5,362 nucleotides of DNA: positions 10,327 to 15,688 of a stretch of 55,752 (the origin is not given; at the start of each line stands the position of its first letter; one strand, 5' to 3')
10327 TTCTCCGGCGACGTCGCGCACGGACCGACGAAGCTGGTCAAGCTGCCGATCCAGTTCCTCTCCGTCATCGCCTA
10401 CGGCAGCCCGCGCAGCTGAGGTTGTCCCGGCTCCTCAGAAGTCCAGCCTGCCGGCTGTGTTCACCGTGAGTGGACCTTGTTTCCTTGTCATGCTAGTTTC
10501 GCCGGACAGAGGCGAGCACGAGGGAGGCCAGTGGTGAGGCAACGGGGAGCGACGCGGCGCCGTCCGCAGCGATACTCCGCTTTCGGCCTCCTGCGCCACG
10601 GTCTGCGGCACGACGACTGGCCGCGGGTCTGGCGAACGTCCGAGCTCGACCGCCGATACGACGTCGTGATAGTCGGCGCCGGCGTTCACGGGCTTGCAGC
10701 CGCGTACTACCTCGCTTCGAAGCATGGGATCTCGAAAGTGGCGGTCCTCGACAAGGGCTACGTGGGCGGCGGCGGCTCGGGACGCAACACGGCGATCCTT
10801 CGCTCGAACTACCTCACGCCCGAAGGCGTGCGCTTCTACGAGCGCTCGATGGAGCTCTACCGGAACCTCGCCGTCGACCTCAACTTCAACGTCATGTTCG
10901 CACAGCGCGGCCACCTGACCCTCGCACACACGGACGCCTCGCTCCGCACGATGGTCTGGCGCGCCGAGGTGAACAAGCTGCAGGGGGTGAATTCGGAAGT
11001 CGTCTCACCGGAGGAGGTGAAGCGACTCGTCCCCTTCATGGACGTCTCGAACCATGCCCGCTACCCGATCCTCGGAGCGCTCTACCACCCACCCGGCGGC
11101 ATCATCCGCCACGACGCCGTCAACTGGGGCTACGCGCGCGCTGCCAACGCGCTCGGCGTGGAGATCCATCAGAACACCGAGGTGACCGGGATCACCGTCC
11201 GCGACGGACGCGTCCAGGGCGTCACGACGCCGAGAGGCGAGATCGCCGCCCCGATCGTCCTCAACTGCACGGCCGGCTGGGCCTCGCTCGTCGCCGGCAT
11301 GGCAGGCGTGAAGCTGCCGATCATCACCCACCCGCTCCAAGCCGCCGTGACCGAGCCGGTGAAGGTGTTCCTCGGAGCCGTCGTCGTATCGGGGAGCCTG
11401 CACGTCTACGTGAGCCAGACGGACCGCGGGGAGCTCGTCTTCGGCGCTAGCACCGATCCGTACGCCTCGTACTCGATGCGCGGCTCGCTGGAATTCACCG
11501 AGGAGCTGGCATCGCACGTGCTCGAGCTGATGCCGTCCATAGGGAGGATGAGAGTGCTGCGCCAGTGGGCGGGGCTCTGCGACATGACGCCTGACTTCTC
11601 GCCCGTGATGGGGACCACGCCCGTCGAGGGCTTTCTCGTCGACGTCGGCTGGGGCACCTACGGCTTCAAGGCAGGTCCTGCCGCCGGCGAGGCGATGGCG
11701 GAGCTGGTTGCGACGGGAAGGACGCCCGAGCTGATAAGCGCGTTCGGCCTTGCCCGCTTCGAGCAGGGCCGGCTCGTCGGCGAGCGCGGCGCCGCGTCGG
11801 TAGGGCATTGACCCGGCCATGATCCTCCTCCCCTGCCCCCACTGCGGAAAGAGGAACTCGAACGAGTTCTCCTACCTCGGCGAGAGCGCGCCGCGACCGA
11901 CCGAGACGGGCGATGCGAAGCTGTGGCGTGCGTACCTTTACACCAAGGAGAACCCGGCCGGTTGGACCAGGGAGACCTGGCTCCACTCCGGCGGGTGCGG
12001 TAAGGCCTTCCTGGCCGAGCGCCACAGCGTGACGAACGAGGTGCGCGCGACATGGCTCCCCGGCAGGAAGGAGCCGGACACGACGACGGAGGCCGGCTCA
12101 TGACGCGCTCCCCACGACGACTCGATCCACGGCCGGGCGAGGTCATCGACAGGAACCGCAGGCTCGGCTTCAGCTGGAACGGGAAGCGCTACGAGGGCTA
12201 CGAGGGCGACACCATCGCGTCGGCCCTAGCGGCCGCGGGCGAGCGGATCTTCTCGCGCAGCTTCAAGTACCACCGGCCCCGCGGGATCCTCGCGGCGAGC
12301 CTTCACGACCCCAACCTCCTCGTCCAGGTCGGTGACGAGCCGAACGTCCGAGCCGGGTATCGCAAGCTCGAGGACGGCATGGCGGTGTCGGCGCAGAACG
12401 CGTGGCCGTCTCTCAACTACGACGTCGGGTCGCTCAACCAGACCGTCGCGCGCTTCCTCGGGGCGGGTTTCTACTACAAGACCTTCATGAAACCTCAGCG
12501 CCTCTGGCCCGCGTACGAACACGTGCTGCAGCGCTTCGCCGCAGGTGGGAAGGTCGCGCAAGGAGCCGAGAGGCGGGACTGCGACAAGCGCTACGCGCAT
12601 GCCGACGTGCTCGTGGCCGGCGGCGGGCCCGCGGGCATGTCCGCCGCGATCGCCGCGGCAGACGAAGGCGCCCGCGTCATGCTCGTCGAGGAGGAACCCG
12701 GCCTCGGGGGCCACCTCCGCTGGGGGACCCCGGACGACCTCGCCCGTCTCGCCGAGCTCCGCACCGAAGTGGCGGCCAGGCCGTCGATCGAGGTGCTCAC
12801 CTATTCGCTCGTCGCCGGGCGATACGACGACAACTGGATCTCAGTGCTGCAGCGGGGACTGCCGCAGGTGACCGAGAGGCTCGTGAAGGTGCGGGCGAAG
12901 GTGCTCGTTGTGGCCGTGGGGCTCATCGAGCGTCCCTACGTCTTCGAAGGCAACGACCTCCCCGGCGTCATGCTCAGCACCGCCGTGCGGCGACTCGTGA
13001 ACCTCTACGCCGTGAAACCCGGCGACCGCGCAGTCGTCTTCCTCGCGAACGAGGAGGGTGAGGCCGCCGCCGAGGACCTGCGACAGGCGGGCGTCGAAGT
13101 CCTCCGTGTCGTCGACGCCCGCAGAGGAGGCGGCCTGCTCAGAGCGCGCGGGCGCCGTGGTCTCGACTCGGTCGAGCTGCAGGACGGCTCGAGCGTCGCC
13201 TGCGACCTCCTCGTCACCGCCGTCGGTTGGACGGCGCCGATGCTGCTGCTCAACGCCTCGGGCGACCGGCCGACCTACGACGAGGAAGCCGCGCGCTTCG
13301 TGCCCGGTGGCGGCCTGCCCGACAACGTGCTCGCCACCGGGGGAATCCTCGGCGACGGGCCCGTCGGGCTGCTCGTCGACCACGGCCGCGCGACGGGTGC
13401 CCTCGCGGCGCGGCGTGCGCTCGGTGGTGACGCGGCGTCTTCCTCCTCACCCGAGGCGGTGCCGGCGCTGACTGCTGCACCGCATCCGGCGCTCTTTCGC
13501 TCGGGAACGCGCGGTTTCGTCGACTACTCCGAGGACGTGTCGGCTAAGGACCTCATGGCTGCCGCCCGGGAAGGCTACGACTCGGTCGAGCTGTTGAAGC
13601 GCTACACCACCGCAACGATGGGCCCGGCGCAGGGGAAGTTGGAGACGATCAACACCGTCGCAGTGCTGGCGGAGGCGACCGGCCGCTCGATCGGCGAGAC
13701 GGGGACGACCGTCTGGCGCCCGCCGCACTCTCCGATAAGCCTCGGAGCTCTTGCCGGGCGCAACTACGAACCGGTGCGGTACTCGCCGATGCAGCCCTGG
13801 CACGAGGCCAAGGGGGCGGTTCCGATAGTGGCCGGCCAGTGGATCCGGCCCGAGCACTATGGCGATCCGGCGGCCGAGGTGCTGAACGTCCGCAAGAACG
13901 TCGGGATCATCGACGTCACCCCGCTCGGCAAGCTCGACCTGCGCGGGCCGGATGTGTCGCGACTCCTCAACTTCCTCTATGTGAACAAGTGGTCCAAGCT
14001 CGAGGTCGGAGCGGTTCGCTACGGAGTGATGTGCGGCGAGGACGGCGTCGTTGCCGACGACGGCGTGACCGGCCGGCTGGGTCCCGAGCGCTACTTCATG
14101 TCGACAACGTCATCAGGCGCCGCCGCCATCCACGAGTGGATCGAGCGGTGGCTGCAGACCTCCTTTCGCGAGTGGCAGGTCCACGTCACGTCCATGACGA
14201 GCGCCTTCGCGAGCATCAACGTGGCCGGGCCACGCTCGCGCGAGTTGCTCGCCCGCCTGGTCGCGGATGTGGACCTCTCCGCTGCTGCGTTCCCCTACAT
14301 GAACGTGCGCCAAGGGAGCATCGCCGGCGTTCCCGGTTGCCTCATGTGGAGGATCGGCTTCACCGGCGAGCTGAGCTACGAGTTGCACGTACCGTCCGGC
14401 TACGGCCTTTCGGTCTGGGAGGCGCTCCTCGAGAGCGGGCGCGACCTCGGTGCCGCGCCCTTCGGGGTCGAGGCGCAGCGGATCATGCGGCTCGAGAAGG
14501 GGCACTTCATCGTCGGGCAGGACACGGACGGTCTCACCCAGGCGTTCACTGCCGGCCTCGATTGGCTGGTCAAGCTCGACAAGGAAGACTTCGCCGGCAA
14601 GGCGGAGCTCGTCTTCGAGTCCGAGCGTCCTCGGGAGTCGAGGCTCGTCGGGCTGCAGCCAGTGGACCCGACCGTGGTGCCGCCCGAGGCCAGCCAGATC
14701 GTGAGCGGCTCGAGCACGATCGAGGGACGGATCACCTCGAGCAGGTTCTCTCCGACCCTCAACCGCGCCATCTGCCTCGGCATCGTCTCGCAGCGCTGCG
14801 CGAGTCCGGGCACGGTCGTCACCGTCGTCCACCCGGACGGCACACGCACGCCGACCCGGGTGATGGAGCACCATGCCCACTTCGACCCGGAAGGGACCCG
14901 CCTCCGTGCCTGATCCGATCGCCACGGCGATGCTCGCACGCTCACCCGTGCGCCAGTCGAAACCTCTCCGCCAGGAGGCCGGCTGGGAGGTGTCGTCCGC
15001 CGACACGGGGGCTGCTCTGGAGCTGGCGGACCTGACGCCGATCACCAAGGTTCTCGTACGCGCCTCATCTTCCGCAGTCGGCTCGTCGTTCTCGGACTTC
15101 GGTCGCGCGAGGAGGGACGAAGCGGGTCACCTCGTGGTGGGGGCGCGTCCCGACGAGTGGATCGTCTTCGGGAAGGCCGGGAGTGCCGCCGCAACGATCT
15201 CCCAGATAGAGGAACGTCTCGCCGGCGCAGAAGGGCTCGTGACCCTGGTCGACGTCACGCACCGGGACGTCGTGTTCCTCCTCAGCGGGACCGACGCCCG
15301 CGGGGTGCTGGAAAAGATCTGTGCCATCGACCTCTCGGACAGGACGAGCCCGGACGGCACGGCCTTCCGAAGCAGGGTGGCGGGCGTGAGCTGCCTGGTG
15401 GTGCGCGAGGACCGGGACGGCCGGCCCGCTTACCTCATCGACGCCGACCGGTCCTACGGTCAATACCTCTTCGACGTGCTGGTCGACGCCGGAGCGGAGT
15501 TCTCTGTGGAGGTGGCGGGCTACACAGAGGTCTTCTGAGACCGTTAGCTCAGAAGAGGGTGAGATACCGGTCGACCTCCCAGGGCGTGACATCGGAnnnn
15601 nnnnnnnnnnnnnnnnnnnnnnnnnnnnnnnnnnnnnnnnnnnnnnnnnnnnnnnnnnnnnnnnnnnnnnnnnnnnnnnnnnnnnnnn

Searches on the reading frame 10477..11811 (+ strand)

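Call 8: search_protein_families(library=pfam, proteins=[window:10477-11811:+])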
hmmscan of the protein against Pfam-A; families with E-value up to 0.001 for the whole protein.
window:10477-11811:+ (444 aa): 9 families
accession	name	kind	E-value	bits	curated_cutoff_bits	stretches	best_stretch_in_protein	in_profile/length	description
PF01266.30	DAO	-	2.8e-74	251.2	27.9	1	62-410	1-353/353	FAD dependent oxidoreductase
PF01946.23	Thi4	-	1.3e-07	31.6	26.2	1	61-102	18-58/235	Thi4 family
PF12831.13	FAD_oxidored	-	5.6e-06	26.3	27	0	62-112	1-50/416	FAD dependent oxidoreductase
PF13450.12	NAD_binding_8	-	1e-05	26.1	21.9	1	65-99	1-33/68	NAD(P)-binding Rossmann-like domain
PF00890.30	FAD_binding_2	-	1.1e-05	25.3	20.4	0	62-99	1-36/414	FAD binding domain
PF07992.20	Pyr_redox_2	-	2.3e-05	24.4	26.1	0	61-98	1-37/291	Pyridine nucleotide-disulphide oxidoreductase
PF13738.12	Pyr_redox_3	-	0.00015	21.6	30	0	64-97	1-33/305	Pyridine nucleotide-disulphide oxidoreductase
PF00070.33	Pyr_redox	-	0.00025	21.9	22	0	223-251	50-79/82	Pyridine nucleotide-disulphide oxidoreductase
PF01494.25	FAD_binding_3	-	0.00088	19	22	0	61-250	2-137/349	FAD binding domain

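Call 54: search_protein_families(library=ncbifam, proteins=[window:10477-11811:+], max_evalue=0.00001)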
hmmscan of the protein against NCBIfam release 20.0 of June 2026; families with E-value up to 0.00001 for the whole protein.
window:10477-11811:+ (444 aa): 21 families
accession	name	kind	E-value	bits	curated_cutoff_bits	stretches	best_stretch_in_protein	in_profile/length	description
TIGR01373.1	soxB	subfamily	5.8e-156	519.4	529.45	1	32-435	1-406/407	sarcosine oxidase subunit beta family protein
TIGR02352.1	thiamin_ThiO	equivalog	3.6e-31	108.5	250.8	1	63-413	1-349/351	glycine oxidase ThiO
NF001933.0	PRK00711.1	subfamily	2e-27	96.3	383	1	118-429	109-417/429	D-amino acid dehydrogenase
NF008425.0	PRK11259.1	equivalog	6e-26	91.3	257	1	59-273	3-209/377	N-methyl-L-tryptophan oxidase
TIGR01377.1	soxA_mon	subfamily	1.3e-21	76.9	479.65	1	61-430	1-377/381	amino oxidase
NF050086.1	pipecolate_AmaA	exception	1e-18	67.2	600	2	142-417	119-386/425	L-pipecolate oxidase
TIGR03364.1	HpnW_proposed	hypoth_equivalog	2.1e-15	56.7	285.1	1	61-265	1-193/365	TIGR03364 family FAD-dependent oxidoreductase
TIGR03329.1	Phn_aa_oxid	hypoth_equivalog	1e-14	54.2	632.8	1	57-396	21-374/460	putative aminophosphonate oxidoreductase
NF008726.1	PRK11728.1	equivalog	2.6e-14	52.9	299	1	61-281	1-214/389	L-2-hydroxyglutarate oxidase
TIGR03197.1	MnmC_Cterm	equivalog_domain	1e-09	38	174.2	1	62-382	1-317/400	FAD-dependent 5-carboxymethylaminomethyl-2-thiouridine(34) oxidoreductase MnmC1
NF009074.0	PRK12409.1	equivalog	1.3e-09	37.8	494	0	344-413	337-405/410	D-amino acid dehydrogenase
NF002480.1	PRK01747.1-1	equivalog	6.6e-09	34.7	540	1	49-382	237-566/645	bifunctional tRNA (5-methylaminomethyl-2-thiouridine)(34)-methyltransferase MnmC2/FAD-dependent 5-carboxymethylaminomethyl-2-thiouridine(34)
NF058655.1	CrtID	equivalog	1.6e-08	33.9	640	0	201-262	211-269/478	bifunctional phytoene desaturase/3,4-desaturase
NF033460.1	glycerol3P_ox_II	equivalog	2.9e-08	33.2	460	1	61-278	2-217/361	type 2 glycerol-3-phosphate oxidase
NF006130.0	PRK08274.1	equivalog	8.5e-08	31.4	369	1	59-262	4-186/467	FAD-dependent tricarballylate dehydrogenase TcuA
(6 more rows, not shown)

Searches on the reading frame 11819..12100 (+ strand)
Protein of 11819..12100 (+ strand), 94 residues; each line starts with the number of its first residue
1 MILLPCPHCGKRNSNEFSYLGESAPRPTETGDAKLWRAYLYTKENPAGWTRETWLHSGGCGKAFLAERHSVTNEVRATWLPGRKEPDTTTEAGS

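Call 106: search_protein_families(library=pfam, proteins=[window:11819-12100:+], max_evalue=0.01)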
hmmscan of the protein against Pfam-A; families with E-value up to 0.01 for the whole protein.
window:11819-12100:+ (94 aa): 2 families
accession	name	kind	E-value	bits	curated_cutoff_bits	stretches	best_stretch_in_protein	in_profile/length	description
PF04267.17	SoxD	-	2.8e-25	88.7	27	1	3-79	1-80/82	Sarcosine oxidase, delta subunit family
PF24463.1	DUF7577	-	0.0025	17.8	28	1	6-19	5-18/27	Domain of unknown function (DUF7577)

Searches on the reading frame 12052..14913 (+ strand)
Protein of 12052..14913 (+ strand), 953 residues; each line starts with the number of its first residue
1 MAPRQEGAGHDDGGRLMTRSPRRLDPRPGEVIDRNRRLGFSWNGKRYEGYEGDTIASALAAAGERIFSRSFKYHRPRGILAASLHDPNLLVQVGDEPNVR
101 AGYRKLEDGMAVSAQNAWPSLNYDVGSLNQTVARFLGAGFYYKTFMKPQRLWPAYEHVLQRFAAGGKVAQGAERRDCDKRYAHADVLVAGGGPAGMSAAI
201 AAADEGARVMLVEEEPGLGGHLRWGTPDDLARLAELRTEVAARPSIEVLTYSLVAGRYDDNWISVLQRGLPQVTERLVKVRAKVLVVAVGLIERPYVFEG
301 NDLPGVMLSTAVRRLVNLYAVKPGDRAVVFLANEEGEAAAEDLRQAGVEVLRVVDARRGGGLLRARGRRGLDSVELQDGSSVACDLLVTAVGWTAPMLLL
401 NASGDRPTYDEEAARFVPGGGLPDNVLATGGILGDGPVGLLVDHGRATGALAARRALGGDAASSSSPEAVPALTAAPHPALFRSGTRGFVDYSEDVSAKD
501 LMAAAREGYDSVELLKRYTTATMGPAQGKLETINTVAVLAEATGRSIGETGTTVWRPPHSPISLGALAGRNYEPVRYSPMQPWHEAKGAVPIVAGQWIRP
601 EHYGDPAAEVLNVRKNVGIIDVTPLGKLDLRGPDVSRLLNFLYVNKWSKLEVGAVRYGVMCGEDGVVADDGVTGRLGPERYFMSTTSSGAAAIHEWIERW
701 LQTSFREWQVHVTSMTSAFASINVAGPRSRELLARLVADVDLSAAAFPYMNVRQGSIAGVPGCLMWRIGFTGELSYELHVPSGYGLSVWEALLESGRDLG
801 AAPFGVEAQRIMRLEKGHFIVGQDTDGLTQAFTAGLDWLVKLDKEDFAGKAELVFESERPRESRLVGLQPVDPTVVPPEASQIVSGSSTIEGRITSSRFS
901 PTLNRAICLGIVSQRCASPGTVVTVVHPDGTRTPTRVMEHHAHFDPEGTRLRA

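Call 6: search_protein_families(library=pfam, proteins=[window:12052-14913:+])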
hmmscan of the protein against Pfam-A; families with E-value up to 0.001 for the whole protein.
window:12052-14913:+ (953 aa): 12 families
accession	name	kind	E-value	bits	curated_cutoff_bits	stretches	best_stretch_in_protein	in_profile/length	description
PF01571.26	GCV_T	-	1e-64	218.7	25.6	1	582-838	3-254/255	Aminomethyltransferase folate-binding domain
PF17806.6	SO_alpha_A3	-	2.8e-28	98.5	23.1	1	487-570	3-87/87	Sarcosine oxidase A3 domain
PF13510.11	Fer2_4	-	1e-23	83.6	22.8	1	36-116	2-81/82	2Fe-2S iron-sulfur cluster binding domain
PF08669.17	GCV_T_C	-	4.3e-12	46.2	25.9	1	864-939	2-75/80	Glycine cleavage T-protein C-terminal barrel domain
PF12831.13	FAD_oxidored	-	1.8e-11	44.5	27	1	185-222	1-38/416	FAD dependent oxidoreductase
PF00890.30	FAD_binding_2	-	7.3e-11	42.3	20.4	1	185-224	1-40/414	FAD binding domain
PF07992.20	Pyr_redox_2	-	2.8e-10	40.5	26.1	1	185-306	2-119/291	Pyridine nucleotide-disulphide oxidoreductase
PF13450.12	NAD_binding_8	-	4.1e-07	30.6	21.9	1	188-223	1-36/68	NAD(P)-binding Rossmann-like domain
PF03486.20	HI0933_like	-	1.8e-05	24.8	50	1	185-221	2-38/244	HI0933-like protein Rossmann domain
PF01946.23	Thi4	-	0.00011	22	26.2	1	180-222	14-57/235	Thi4 family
PF01134.28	GIDA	-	0.00021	20.9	22.1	1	185-214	1-30/391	Glucose inhibited division protein A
PF01266.30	DAO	-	0.00046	20.2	27.9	1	185-220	1-36/353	FAD dependent oxidoreductase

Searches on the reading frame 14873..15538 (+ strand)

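Call 6: search_protein_families(library=pfam, proteins=[window:14873-15538:+])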
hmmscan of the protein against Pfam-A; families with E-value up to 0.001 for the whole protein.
window:14873-15538:+ (221 aa): 2 families
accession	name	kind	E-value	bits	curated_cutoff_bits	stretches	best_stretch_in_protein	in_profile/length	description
PF01571.26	GCV_T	-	1.2e-09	38.3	25.6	1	88-217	96-222/255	Aminomethyltransferase folate-binding domain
PF04268.17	SoxG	-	3e-06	27.9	21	1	92-209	39-152/152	Sarcosine oxidase, gamma subunit family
